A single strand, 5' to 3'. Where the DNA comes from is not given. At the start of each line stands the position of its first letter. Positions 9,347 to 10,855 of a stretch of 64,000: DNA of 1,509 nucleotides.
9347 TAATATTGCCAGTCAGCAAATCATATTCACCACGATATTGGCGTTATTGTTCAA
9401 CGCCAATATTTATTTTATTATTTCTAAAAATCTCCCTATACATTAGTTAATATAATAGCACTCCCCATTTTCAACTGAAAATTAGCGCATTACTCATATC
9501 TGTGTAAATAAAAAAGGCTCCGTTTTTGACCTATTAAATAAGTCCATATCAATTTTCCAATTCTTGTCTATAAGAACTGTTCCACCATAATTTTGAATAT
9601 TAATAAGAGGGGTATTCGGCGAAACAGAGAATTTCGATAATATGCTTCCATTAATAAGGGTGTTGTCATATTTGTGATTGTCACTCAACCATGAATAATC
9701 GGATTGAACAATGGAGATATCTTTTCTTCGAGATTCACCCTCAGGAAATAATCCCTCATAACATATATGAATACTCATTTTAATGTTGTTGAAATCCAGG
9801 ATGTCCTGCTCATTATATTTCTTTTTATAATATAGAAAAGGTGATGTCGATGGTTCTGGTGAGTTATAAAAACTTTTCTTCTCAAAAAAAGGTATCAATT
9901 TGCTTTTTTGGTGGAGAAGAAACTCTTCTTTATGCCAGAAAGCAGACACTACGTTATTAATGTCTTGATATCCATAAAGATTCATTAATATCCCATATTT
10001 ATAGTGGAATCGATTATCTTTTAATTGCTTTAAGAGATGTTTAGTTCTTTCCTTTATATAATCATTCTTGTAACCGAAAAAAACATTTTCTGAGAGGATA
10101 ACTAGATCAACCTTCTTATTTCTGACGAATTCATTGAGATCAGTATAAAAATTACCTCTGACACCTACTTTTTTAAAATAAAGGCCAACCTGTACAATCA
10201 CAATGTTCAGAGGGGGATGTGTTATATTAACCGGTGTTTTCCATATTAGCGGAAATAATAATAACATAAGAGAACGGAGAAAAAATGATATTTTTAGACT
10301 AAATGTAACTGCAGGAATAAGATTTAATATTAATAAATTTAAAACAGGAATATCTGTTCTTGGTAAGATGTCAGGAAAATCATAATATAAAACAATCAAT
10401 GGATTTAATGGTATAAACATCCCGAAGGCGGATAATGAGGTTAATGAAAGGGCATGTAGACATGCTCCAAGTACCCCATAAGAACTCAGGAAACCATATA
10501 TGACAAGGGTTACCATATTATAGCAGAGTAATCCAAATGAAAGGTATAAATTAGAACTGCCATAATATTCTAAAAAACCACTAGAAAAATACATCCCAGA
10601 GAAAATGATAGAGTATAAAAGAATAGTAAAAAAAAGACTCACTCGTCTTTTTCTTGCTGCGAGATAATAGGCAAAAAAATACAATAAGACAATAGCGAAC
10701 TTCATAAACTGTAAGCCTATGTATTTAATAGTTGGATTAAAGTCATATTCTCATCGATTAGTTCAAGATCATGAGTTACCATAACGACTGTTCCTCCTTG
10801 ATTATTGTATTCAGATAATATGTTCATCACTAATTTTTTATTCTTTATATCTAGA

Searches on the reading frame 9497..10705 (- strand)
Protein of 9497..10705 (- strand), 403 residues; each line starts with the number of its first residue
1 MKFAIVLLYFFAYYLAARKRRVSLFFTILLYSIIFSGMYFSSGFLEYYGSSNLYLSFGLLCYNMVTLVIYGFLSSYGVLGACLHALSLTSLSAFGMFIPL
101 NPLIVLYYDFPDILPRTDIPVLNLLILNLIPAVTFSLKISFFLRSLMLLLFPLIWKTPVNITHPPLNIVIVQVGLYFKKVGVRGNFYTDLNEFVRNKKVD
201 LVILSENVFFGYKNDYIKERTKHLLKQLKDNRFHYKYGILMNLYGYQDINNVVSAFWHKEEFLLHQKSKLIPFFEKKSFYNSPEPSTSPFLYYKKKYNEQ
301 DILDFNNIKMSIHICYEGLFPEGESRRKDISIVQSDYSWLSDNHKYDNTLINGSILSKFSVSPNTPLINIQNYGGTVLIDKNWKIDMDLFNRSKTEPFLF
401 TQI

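Call 54: search_protein_families(proteins=[window:9497-10705:-], library=ncbifam, max_evalue=0.00001)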
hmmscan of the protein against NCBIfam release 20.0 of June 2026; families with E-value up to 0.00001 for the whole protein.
window:9497-10705:- (403 aa): 1 family
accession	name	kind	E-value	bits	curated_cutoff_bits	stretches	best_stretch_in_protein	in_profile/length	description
TIGR00546.1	lnt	equivalog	4.4e-08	32.7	132.9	1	119-343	126-356/395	apolipoprotein N-acyltransferase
